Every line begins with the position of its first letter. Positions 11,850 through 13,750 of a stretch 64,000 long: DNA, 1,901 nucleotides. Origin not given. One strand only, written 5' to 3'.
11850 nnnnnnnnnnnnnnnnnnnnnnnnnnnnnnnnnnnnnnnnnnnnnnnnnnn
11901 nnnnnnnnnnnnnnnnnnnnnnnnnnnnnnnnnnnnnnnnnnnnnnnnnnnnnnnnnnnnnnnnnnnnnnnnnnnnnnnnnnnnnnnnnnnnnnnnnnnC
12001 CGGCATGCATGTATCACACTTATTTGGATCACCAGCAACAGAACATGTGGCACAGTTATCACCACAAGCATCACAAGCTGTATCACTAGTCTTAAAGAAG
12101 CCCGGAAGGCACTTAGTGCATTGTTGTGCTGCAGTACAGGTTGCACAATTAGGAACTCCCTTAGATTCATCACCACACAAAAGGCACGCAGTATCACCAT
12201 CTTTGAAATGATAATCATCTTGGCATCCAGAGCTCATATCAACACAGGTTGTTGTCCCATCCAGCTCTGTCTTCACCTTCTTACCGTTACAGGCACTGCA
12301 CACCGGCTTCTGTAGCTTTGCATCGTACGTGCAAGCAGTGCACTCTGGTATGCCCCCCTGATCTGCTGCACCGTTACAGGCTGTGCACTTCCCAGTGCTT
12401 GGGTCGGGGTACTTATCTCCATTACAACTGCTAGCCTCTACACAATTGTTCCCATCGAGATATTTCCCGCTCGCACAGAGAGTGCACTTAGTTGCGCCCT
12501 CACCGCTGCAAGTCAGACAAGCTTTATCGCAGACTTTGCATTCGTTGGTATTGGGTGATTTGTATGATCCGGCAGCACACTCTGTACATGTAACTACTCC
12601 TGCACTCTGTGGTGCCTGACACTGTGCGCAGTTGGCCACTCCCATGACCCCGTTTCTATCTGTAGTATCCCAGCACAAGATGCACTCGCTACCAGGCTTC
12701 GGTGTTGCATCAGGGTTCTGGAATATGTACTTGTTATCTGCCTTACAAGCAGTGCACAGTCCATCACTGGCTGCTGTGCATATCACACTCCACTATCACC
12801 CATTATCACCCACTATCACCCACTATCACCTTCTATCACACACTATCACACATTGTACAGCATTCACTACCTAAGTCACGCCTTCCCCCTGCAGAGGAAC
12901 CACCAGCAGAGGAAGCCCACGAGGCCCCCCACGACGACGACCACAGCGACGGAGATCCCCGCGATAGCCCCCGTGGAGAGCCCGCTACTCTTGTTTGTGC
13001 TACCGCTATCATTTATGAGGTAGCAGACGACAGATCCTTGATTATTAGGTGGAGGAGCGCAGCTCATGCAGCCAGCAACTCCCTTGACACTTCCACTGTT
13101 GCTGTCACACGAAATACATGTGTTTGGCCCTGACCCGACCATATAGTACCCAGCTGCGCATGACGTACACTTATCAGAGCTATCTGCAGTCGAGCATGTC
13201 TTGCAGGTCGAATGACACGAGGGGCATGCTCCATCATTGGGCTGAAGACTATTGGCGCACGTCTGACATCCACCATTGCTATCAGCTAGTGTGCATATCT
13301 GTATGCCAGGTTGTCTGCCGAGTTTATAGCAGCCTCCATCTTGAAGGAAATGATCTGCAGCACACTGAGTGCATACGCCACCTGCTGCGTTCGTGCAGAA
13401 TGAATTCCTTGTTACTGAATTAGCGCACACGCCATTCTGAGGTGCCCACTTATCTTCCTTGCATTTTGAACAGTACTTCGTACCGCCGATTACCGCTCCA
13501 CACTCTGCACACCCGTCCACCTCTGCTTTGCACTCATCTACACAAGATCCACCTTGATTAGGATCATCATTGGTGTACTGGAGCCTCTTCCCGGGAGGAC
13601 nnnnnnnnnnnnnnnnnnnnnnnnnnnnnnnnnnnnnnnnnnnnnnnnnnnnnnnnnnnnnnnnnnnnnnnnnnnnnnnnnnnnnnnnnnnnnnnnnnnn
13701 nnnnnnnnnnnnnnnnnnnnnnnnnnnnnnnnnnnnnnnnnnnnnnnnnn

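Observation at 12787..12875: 10-bp (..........)n microsatellite fused to the VSP polyA signal at the VSP-VSP junction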

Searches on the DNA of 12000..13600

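Call 34: search_rna_families(source=window, start=12000, end=13600, threshold=evalue, max_evalue=1)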
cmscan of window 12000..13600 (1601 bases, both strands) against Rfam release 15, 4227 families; matches with E-value up to 1: 1.
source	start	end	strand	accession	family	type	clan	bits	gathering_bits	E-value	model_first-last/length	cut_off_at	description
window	13520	13574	-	RF01145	sR14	Gene; snRNA; snoRNA; CD-box;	-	19.7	38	0.015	1-54/54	no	Small nucleolar RNA sR14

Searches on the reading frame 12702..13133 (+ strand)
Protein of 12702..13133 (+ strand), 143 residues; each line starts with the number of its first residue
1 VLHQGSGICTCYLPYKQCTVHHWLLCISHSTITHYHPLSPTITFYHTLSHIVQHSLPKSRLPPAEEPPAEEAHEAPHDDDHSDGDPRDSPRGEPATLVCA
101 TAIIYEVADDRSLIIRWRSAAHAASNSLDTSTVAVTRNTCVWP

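Call 50: list_cluster_members(proteins=[window:12702-13130:+, window:12632-12871:+, window:12839-13012:-, P0121, P0011])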
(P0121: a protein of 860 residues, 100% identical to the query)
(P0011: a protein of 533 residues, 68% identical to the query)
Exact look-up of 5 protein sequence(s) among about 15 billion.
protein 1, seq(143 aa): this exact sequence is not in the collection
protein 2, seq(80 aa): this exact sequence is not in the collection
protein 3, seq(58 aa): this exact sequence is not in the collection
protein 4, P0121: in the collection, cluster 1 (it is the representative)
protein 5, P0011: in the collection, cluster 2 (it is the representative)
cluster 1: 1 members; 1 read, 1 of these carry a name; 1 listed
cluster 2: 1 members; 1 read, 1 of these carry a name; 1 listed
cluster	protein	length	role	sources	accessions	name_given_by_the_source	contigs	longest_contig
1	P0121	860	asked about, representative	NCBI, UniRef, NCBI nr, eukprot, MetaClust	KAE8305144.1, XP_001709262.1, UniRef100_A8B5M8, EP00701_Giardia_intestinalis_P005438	High cysteine membrane protein Group 1 [Giardia duodenalis] | High cysteine membrane protein Group 1 n=1 Tax=Giardia intestinalis (strain ATCC 50803 / ... | High cysteine membrane protein Group 1 [Giardia intestinalis]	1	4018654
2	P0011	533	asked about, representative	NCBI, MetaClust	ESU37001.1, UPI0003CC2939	Variant-specific surface protein, partial [Giardia duodenalis] | status=active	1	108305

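Call 58: search_protein_representatives(protein=window:12702-13133:+)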
Query: 143 residues. Proteins with E-value up to 0.001 (for the whole library): 44; up to 1e-10: 16; up to 1e-30: 0. The best 44 are listed.
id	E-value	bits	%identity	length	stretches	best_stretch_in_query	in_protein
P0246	9.1e-23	97.4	73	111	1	31-97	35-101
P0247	1.3e-22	96.8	74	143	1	20-97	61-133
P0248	5.3e-20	88.4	55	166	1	39-132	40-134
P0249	1.8e-19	86.7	63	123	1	19-97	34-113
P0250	2.2e-19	86.4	53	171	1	45-140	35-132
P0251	3.4e-18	82.5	58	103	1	55-135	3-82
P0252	1.4e-17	80.6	53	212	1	50-140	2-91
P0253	2.5e-17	79.8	61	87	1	34-97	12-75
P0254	1.2e-16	77.6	55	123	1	55-140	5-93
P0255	1.2e-15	74.3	53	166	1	45-130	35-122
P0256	4.0e-15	72.6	49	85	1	45-122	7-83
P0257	6.1e-14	68.7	67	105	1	37-96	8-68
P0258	7.5e-14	68.4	63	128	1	55-120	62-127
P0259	1.9e-13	67.1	47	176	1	57-139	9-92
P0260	1.2e-12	64.5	59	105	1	55-124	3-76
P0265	2.7e-08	50.4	57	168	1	40-100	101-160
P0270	2.2e-07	47.5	46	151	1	45-103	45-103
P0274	8.2e-07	45.6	64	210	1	53-96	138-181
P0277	1.5e-06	44.8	56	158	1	40-89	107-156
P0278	2.0e-06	44.3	54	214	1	39-95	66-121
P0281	8.2e-06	42.4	53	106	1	34-101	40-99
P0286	2.9e-04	37.4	46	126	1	38-96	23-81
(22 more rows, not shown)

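Call 61: list_cluster_members(proteins=[P0246, P0247, P0248, P0249, P0257])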
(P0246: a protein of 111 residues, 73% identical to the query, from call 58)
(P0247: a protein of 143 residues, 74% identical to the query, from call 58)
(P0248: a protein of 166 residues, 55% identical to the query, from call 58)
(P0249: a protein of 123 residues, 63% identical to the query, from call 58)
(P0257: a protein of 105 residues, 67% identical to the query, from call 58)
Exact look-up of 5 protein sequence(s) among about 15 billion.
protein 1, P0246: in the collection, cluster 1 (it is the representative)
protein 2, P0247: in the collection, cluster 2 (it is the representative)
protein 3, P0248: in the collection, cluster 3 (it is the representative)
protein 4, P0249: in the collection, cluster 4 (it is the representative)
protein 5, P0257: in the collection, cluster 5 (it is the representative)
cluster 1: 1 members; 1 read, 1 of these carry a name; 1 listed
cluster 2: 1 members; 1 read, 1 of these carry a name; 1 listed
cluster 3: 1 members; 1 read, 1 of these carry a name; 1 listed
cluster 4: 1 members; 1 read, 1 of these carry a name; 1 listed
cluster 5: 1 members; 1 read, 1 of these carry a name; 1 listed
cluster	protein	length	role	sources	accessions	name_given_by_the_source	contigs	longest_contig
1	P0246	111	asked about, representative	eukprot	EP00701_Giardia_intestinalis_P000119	XP_001703943.1 Hypothetical protein GL50803_31679 [Giardia lamblia ATCC 50803]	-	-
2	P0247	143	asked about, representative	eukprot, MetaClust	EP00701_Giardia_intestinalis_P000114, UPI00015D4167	XP_001703938.1 Hypothetical protein GL50803_18368 [Giardia lamblia ATCC 50803] | status=active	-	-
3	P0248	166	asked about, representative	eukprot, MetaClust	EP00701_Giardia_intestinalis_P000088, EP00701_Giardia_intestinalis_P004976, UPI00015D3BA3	XP_001703912.1 Hypothetical protein GL50803_115723 [Giardia lamblia ATCC 50803] | status=active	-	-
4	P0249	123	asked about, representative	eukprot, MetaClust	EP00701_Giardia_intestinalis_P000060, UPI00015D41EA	XP_001703884.1 Hypothetical protein GL50803_31655 [Giardia lamblia ATCC 50803] | status=active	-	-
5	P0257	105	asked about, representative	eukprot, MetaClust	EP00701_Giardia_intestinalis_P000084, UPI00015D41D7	XP_001703908.1 Hypothetical protein GL50803_18726 [Giardia lamblia ATCC 50803] | status=active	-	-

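Call 62: list_cluster_members(proteins=[P0250, P0253, P0258, P0265, P0270, P0274, P0277, P0278, P0281, P0286])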
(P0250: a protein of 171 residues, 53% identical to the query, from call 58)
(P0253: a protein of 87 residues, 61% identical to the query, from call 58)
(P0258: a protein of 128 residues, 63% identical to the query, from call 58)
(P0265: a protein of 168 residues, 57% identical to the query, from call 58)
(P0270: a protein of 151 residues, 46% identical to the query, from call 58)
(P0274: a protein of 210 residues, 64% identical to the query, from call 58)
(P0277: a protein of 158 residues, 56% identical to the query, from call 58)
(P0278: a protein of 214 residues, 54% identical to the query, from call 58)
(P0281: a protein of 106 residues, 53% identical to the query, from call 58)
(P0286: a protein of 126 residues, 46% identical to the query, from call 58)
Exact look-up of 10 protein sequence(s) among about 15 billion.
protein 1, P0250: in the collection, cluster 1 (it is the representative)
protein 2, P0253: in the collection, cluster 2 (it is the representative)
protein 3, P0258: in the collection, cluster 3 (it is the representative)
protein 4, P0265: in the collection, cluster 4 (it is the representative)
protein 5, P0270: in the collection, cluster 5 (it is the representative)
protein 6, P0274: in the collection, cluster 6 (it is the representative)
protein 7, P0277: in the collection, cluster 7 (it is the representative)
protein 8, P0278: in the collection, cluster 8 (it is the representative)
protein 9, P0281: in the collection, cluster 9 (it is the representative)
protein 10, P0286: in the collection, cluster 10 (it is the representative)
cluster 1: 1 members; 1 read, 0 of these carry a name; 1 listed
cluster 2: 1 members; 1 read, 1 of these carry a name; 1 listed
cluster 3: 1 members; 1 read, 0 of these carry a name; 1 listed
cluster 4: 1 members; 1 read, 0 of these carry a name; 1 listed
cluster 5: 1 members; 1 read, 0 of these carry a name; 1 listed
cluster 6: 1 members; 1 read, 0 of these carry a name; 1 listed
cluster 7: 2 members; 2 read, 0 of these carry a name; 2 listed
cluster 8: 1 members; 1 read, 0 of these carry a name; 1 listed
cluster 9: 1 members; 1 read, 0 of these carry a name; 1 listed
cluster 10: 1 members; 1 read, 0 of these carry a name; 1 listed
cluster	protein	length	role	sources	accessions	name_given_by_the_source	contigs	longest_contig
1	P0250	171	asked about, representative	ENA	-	-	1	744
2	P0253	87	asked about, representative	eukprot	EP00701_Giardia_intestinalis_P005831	XP_001709655.1 Hypothetical protein GL50803_92985 [Giardia lamblia ATCC 50803]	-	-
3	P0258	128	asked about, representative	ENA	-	-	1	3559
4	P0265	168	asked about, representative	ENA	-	-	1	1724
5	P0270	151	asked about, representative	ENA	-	-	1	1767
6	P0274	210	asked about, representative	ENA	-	-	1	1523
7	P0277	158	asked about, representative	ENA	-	-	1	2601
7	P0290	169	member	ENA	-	-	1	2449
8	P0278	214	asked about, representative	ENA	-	-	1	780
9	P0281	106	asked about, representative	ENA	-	-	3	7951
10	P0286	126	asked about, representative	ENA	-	-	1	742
